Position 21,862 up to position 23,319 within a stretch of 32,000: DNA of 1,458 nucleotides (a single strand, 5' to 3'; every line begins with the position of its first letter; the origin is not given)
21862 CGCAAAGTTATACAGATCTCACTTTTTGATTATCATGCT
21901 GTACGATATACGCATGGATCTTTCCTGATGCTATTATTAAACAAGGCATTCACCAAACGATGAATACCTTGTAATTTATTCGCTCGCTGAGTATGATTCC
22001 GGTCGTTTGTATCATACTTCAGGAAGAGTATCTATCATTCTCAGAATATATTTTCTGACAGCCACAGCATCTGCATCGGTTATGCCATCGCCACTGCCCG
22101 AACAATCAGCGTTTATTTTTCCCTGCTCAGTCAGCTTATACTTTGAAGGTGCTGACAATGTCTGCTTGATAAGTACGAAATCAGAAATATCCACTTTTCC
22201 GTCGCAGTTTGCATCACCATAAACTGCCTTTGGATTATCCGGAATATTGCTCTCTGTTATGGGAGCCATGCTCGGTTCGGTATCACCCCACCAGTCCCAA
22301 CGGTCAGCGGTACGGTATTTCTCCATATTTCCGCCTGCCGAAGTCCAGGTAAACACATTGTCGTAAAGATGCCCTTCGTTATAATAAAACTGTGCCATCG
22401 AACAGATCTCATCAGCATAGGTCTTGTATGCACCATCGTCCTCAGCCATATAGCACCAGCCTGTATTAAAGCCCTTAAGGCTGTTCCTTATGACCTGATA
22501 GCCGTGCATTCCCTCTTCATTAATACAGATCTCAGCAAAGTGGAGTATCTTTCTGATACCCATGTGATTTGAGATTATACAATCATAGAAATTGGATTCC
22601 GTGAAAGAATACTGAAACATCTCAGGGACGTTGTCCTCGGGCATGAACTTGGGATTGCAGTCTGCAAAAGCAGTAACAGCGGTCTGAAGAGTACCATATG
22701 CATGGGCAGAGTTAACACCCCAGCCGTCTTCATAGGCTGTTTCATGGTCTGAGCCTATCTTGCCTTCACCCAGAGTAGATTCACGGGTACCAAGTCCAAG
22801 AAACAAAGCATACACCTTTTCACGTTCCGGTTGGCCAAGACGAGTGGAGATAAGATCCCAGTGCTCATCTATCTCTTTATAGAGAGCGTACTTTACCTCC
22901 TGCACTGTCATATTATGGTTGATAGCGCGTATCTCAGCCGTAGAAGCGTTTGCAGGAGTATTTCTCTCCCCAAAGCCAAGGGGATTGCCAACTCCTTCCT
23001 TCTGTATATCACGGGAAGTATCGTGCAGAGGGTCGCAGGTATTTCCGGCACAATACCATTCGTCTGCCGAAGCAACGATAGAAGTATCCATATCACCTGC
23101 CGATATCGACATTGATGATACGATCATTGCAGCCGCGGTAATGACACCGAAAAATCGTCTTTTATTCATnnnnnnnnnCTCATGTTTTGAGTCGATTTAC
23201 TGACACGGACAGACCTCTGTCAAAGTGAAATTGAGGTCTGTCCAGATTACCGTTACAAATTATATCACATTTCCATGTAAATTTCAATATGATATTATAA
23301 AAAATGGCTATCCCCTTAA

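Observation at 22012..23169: Dockerin-bearing protein whose catalytic region carries lytic-transglycosylase-like motifs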

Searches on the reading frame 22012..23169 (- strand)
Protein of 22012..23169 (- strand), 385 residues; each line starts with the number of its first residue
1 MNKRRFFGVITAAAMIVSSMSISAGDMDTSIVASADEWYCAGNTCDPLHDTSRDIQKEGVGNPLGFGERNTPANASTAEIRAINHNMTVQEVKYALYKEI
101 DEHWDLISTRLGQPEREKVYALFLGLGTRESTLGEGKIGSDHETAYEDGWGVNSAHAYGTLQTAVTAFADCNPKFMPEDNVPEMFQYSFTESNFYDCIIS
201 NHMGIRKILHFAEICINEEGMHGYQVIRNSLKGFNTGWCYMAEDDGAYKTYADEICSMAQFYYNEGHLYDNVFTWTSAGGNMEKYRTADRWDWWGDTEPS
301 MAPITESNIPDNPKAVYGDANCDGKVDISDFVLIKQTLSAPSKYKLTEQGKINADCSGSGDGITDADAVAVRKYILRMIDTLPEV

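Call 3: search_protein_families(library=pfam, proteins=[window:22012-23169:-], max_evalue=1)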
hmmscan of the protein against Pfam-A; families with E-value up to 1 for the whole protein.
window:22012-23169:- (385 aa): 2 families
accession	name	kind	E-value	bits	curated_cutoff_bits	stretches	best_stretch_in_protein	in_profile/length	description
PF21908.1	Cel124_C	-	1.2e-86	289.6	27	1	87-263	1-172/172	Cel124 C-terminal catalytic domain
PF00404.24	Dockerin_1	-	1e-06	29.3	22.9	1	317-376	1-57/57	Dockerin type I domain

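Call 4: search_protein_families(library=ncbifam, proteins=[window:22012-23169:-], max_evalue=1)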
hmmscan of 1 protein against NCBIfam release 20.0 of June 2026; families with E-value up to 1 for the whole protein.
window:22012-23169:- (385 aa): 1 family
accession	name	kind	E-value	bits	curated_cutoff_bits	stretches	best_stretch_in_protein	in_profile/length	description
NF049990.1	CellobisidaseCelK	equivalog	8.5e-05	20.9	1700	1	308-382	820-889/889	cellulose 1,4-beta-cellobiosidase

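Call 5: search_solved_structures(query=window:22012-23169:-, max_evalue=10, show_alignments=3)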
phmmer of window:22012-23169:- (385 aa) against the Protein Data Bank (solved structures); distinct sequences matched with E-value up to 10: 28.
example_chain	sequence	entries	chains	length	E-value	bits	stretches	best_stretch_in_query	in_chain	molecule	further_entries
6g1g_A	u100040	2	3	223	1.5e-46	162.2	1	72-277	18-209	Glycosyl Hydrolase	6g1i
2xqo_A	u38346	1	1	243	1.9e-46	161.8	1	72-277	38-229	Dockerin type 1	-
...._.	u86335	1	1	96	1.4e-18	70.1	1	316-382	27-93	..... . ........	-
5m2s_B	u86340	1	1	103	1.5e-16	63.3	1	315-384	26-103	Doc8: Type I dockerin repeat domain from family 9 glycoside hydrolase WP_009982745[Ruminoc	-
5n5p_B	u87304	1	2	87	1.4e-10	43.7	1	314-370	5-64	Putative cellulosomal scaffoldin protein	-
4cj0_A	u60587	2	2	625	1.4e-05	27.3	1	298-383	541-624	ENDOGLUCANASE D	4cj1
1clc_A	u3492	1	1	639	1.4e-05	27.2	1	298-383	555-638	ENDOGLUCANASE CELD; EC: 3.2.1.4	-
4uyq_B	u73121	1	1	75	3.2e-05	26.1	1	314-383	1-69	Cellulosomal scaffoldin adaptor protein B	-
4dh2_B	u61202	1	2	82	7.6e-05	24.8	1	314-383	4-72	Dockerin type 1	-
2mte_A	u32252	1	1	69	0.00015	23.8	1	316-383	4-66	Cellulose 1,4-beta-cellobiosidase (reducing end) CelS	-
1daq_A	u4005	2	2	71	0.00016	23.8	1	316-383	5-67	ENDOGLUCANASE SS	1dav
4fl4_A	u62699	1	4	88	0.00037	22.6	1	317-383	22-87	Glycoside hydrolase family 9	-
2ccl_B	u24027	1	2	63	0.0015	20.6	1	316-379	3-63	ENDO-1,4-BETA-XYLANASE Y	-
4uyp_B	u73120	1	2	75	0.0018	20.4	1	314-383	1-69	Cellulosomal scaffoldin adaptor protein B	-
2yik_A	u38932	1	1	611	0.002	20.2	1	301-383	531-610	ENDOGLUCANASE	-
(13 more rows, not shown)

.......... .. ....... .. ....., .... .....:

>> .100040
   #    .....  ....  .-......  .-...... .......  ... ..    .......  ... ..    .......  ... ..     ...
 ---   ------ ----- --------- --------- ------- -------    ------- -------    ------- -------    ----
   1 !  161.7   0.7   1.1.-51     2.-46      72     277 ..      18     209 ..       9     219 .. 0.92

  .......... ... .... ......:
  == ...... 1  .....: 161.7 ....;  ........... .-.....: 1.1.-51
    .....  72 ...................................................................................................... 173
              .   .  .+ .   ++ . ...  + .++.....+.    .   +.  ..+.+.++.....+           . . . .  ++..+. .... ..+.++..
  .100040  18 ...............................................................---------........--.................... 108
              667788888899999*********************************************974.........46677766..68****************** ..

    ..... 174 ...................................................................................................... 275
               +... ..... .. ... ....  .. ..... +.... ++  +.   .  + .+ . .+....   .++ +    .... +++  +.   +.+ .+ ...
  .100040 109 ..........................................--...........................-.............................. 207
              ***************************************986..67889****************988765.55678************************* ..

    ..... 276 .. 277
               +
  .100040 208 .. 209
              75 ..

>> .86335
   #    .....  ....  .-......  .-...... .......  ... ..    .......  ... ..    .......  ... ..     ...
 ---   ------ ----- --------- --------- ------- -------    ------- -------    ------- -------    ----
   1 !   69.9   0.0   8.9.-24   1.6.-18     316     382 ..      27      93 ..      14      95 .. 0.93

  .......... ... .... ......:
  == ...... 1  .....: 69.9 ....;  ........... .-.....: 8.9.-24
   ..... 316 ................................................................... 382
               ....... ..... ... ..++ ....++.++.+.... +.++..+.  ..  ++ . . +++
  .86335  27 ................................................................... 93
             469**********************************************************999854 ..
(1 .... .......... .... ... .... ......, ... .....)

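Call 7: find_homologous_proteins(query=window:22012-23169:-, max_evalue=0.001)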
Query window:22012-23169:- (385 aa): 408 proteins with E <= 0.001 among 2602 candidates; the best 120 are listed.
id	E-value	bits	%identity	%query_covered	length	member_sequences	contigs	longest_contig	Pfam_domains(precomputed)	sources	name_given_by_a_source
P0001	1.5e-265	898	99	100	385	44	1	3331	PF00404.25,PF21908.2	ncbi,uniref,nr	ncbi:dockerin type I repeat-containing protein [Ruminococcus sp.]|uniref:dockerin type I repeat-cont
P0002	4.7e-213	725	86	79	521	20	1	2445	PF21908.2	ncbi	-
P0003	7.3e-210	715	74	100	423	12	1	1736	PF21908.2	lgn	-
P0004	9.6e-209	711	65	66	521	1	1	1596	PF21908.2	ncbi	-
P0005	1.0e-199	681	76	99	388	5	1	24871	PF00404.25,PF21908.2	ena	-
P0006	4.0e-199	679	81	91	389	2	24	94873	PF00404.25,PF21908.2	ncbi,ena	-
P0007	4.4e-198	676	81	91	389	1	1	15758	PF00404.25,PF21908.2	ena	-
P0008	5.6e-198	676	70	99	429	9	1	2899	PF00404.25,PF01456.23,PF21908.2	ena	-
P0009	1.6e-196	671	81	90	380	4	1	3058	PF00404.25,PF21908.2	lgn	-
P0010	8.3e-195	665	70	99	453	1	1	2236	PF21908.2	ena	-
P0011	4.2e-194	663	69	99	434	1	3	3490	PF21908.2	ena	-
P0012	6.5e-194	662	84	80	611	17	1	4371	PF21908.2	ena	-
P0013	1.2e-191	655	79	91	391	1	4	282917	PF00404.25,PF21908.2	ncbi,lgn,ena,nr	ncbi:MAG: dockerin type I repeat-containing protein [Ruminococcus sp.]|nr:dockerin type I repeat-con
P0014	4.7e-191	653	69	100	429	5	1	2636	PF21908.2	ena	-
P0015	5.5e-191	653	68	99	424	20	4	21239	PF21908.2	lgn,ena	-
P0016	1.9e-190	651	82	81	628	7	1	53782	PF21908.2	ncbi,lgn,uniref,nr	ncbi:dockerin type I repeat-containing protein [Ruminococcus sp.]|uniref:dockerin type I repeat-cont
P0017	2.4e-190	650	82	80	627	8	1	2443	PF00404.25,PF21908.2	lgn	-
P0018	3.7e-190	650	82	80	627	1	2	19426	PF00404.25,PF21908.2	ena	-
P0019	3.2e-189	647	72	99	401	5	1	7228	PF00404.25,PF21908.2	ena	-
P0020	5.5e-189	646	82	80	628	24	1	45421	PF00404.25,PF21908.2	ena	-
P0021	9.5e-189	645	69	99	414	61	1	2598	PF21908.2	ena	-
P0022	2.3e-188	644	72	99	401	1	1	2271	PF21908.2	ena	-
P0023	3.3e-188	643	68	100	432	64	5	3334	PF00404.25,PF21908.2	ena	-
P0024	6.6e-188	642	68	100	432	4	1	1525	PF00404.25,PF21908.2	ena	-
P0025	1.0e-187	642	69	100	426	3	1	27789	PF00404.25,PF21908.2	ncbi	-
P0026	1.3e-186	638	69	99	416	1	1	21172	PF00404.25,PF21908.2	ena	-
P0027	1.8e-186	638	69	99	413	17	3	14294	PF21908.2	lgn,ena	-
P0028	6.6e-186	636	69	100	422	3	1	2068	PF21908.2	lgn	-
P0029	1.1e-185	635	74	97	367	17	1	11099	PF00404.25,PF21908.2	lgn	-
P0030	1.5e-185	635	67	99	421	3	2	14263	PF21908.2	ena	-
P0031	3.1e-185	634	81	80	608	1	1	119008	PF21908.2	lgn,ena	-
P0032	4.6e-185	633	82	79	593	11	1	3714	PF00404.25,PF21908.2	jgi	jgi:hypothetical protein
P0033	5.1e-185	633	70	100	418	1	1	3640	PF21908.2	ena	-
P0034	5.2e-185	633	69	100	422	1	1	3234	PF21908.2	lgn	-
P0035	6.6e-185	633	69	100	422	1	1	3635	PF21908.2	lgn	-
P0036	6.9e-185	632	69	100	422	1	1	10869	PF21908.2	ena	-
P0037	8.3e-185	632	81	80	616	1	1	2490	PF21908.2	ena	-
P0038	2.0e-184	631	68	100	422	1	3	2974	PF21908.2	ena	-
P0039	5.9e-184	629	81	78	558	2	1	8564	PF21908.2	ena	-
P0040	8.3e-183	626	80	88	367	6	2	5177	PF00404.25,PF21908.2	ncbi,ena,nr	ncbi:MAG TPA: dockerin type I repeat-containing protein [Ruminococcus flavefaciens]|nr:dockerin type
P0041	7.3e-182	622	71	92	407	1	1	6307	PF21908.2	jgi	jgi:hypothetical protein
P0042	9.1e-181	619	81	79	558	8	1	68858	PF21908.2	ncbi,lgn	-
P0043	1.2e-180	619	72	91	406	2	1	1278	PF21908.2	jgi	jgi:hypothetical protein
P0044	3.6e-180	617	66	99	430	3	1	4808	PF21908.2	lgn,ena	-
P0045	1.2e-178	612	71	99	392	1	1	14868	PF00404.25,PF21908.2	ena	-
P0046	3.9e-174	597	69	98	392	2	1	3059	PF00404.25,PF21908.2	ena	-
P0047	2.5e-172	591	68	98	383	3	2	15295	PF21908.2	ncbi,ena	-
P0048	3.3e-170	584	65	99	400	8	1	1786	PF21908.2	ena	-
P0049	5.0e-168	577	65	99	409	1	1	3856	PF21908.2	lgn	-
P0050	1.0e-167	576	64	99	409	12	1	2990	PF21908.2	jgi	-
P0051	1.1e-167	576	65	99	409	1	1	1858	PF21908.2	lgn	-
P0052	4.9e-167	574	65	99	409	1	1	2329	PF21908.2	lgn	-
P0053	1.2e-162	559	65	99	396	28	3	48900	PF21908.2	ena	-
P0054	8.5e-160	550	64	99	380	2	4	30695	PF00404.25,PF21908.2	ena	-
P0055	1.0e-159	550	67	98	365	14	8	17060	PF00404.25,PF21908.2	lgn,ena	-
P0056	3.2e-159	548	67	93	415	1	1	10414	PF21908.2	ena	-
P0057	4.8e-159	547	72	81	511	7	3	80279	PF21908.2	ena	-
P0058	8.5e-158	543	67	97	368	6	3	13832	PF00404.25,PF21908.2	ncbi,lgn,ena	-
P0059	1.6e-156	539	64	98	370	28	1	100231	PF00404.25,PF21908.2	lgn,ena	-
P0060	8.5e-156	537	67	89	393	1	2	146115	PF21908.2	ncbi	-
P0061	6.8e-155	534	72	85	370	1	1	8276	PF00404.25,PF21908.2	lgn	-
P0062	4.7e-154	531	68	92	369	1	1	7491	PF00404.25,PF21908.2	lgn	-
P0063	5.8e-154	531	66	97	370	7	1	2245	PF00404.25,PF21908.2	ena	-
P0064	6.5e-154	530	70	88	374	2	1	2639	PF00404.25,PF21908.2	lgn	-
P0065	9.3e-154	530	66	90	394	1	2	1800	PF21908.2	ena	-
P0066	1.3e-153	529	70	88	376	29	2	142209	PF00404.25,PF21908.2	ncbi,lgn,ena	-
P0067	1.7e-153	529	66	97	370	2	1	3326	PF00404.25,PF21908.2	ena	-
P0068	1.9e-153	529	63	99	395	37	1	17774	PF21908.2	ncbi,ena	-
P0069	2.9e-152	525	66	89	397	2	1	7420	PF21908.2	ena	-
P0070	6.0e-152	524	66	89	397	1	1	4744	PF21908.2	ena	-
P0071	6.8e-151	521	60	99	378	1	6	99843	PF00404.25,PF21908.2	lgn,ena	-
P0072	7.2e-151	520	60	99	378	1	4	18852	PF00404.25,PF21908.2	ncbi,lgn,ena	-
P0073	7.3e-151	520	61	99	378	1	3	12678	PF00404.25,PF21908.2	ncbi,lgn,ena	-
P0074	1.0e-150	520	61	99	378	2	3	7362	PF00404.25,PF21908.2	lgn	-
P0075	2.4e-150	519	60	99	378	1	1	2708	PF00404.25,PF21908.2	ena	-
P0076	5.1e-150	518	61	98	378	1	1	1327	PF00404.25,PF21908.2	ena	-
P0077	1.5e-149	516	60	99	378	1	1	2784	PF00404.25,PF21908.2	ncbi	-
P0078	1.9e-149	516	60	99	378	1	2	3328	PF21908.2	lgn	-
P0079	5.9e-148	511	70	84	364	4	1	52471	PF00404.25,PF21908.2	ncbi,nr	ncbi:MAG: dockerin type I repeat-containing protein [Ruminococcus sp.]|nr:dockerin type I repeat-con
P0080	6.0e-147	508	62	100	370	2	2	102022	PF21908.2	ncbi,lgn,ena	-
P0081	8.8e-146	504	68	86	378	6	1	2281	PF21908.2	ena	-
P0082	9.1e-141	487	59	99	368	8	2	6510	PF21908.2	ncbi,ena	-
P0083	4.9e-138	478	75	69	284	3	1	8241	PF00404.25,PF21908.2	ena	-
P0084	5.1e-138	478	64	85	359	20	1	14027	PF00404.25,PF21908.2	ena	-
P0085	9.1e-138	477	58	96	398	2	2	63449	PF00404.25,PF21908.2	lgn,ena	-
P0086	1.3e-137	477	56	96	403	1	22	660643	PF21908.2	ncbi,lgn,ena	-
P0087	2.2e-137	476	61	85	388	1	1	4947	PF21908.2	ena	-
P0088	3.2e-137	476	56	96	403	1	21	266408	PF21908.2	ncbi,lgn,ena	-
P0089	4.0e-137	475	58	96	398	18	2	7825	PF00404.25,PF21908.2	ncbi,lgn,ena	-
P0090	4.2e-137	475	56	96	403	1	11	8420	PF21908.2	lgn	-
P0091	4.4e-137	475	56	96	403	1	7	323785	PF21908.2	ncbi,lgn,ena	-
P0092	5.1e-137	475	56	96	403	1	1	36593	PF21908.2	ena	-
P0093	9.7e-137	474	56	96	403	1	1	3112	PF21908.2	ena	-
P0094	1.0e-136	474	56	96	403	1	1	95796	PF21908.2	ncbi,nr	ncbi:MAG: dockerin type I repeat-containing protein [Ruminococcus sp.]|nr:dockerin type I repeat-con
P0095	1.3e-136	474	56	96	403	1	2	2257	PF21908.2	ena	-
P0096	1.4e-136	473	56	96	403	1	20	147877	PF21908.2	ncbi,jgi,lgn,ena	-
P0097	1.4e-136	473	56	96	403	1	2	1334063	PF21908.2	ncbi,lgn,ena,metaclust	metaclust:status=active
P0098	1.4e-136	473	56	96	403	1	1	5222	PF21908.2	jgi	-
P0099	1.4e-136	473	60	85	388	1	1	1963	PF21908.2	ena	-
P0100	1.4e-136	473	65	84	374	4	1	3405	PF21908.2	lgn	-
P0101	1.4e-136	473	56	96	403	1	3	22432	PF21908.2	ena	-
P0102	1.4e-136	473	56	96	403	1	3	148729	PF21908.2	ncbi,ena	-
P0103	1.6e-136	473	55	96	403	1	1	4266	PF21908.2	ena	-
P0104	1.8e-136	473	56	96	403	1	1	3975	PF21908.2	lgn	-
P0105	2.2e-136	473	62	97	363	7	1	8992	PF00404.25,PF21908.2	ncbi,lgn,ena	-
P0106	3.9e-136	472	58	96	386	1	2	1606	PF00404.25,PF21908.2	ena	-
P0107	4.5e-136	472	56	97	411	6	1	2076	PF21908.2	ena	-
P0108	4.7e-136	472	56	96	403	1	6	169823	PF21908.2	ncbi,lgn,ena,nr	ncbi:MAG: dockerin type I repeat-containing protein [Ruminococcus sp.]|nr:dockerin type I repeat-con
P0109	8.7e-136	471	56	96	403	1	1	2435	PF21908.2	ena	-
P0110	2.3e-135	469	60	96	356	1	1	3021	PF00404.25,PF21908.2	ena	-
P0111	2.7e-135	469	64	86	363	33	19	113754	PF00404.25,PF21908.2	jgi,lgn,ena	jgi:hypothetical protein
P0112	3.1e-135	469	60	98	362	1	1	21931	PF00404.25,PF21908.2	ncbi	-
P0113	9.8e-135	467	58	96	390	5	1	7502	PF00404.25,PF21908.2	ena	-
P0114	9.7e-134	464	59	95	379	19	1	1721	PF00404.25,PF21908.2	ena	-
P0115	4.9e-133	462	83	62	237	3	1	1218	PF21908.2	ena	-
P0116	1.4e-132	460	55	99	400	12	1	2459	PF00404.25,PF21908.2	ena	-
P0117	2.9e-131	456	59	92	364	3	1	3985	PF00404.25,PF21908.2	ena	-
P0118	2.9e-131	456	62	91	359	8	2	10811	PF00404.25,PF21908.2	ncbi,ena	-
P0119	4.7e-131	455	62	86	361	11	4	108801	PF00404.25,PF21908.2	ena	-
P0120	2.2e-130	453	65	81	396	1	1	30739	PF00404.25,PF21908.2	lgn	-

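Call 21: find_related_loci(query=A1, collection=genome_contigs, flank=6000)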
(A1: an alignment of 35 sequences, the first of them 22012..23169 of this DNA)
Query A1 (385 aa) in genome_contigs; peptide patterns used: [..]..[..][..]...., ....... (x = any residue, [..] = any of these).
219 stretches matched a pattern; 141 encode a relative of the query (tblastn E <= 1e-3); the best 80 are kept; 80 distinct loci.
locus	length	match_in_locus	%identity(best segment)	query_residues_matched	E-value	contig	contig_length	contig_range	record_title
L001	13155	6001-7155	97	1-385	0e+0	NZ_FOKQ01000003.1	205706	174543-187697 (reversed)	Ruminococcus albus strain AR67, whole genome shotgun sequence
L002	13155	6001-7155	96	1-385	0e+0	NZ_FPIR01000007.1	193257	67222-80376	Ruminococcus sp. YE71, whole genome shotgun sequence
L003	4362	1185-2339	93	1-384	0e+0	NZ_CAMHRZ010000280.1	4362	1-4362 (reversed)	MAG: uncultured Ruminococcus sp. isolate SRR11784290_bin.30_metaWRAP_v1.3_MAG ERZ12202736.19546, whole genome shotgun se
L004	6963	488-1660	91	1-385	0e+0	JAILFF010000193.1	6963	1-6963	MAG: Ruminococcus sp. isolate RUI065 k141_1516487_flag=1_multi=9.9971_len=6963, whole genome shotgun sequence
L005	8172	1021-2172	96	1-384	0e+0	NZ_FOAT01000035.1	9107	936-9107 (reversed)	Ruminococcus albus strain KH2T6, whole genome shotgun sequence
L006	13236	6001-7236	72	1-383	0e+0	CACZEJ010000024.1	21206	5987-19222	MAG: Ruminococcus flavefaciens isolate RUG12542 genome assembly, contig: RUG12542_asm_24, whole genome shotgun sequence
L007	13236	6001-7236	71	1-383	0e+0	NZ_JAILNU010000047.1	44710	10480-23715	MAG: Ruminococcus sp. isolate RUI288 k141_6251288_flag=0_multi=56.9874_len=44710, whole genome shotgun sequence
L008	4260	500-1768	68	4-385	0e+0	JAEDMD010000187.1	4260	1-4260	MAG: Oscillospiraceae bacterium isolate MAG257 NODE_24861_length_4260_cov_4.802378, whole genome shotgun sequence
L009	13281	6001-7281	69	1-384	0e+0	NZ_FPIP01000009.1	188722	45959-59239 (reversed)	Ruminococcus flavefaciens strain YL228, whole genome shotgun sequence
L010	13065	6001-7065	79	35-383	0e+0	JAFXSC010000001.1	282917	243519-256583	MAG: Ruminococcus sp. isolate RGIG6695 Sheep_Rumen-2__c32, whole genome shotgun sequence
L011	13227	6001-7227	69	1-382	0e+0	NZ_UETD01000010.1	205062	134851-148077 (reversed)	Ruminococcus flavefaciens strain SAb67, whole genome shotgun sequence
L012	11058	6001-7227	69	1-382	0e+0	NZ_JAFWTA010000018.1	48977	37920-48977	MAG: Ruminococcus sp. isolate RGIG6044 Sheep_Omasum-4__c299818, whole genome shotgun sequence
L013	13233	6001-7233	68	1-382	0e+0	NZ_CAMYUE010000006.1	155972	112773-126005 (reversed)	MAG: uncultured Ruminococcus sp. isolate SRR10912537_bin.36_metaWRAP_v1.3_MAG ERZ14210012.12, whole genome shotgun seque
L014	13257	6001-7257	67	1-382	0e+0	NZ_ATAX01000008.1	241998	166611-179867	Ruminococcus flavefaciens 007c Rf007c_contig00016, whole genome shotgun sequence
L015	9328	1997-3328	64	1-385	0e+0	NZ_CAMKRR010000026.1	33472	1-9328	MAG: uncultured Ruminococcus sp. isolate SRR12081296_bin.10_metaWRAP_v1.3_MAG ERZ12289772.1603, whole genome shotgun seq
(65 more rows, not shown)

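Call 30: predict_structure(alignment_id=A1)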
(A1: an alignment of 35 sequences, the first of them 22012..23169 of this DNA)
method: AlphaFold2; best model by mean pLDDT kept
length: 385 residues; sequences in the alignment: 35
mean_pLDDT: 69.8   pTM: 0.63
mean pLDDT of the five models: 69.8, 69.5, 68.6, 68.3, 67.1
residues with pLDDT >= 90: 99; 70-90: 121; 50-70: 69; < 50: 96
segments of 3 or more residues with pLDDT < 50: 1-3, 7-36, 132-183, 306-313
pLDDT, mean of each block of 10 residues (from residue 1): 47 40 35 47 82 91 75 62 63 84 89 95 84 40 30 32 36 36 50 59 72 86 91 69 59 89 92 77 87 92 58 69 89 92 86 85 91 89 73
secondary structure, 60 per line:
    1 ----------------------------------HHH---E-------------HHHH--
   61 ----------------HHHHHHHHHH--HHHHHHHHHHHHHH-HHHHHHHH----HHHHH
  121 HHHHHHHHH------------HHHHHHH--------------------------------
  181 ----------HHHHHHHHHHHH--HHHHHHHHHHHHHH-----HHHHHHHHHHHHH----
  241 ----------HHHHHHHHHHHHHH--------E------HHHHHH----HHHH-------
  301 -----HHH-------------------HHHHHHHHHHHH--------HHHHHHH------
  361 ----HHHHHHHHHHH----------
elements in order: H55-58 H77-86 H89-102 H104-111 H116-129 H142-148 H191-202 H205-218 H224-236 H251-264 H280-285 H290-293 H328-339 H348-354 H365-375
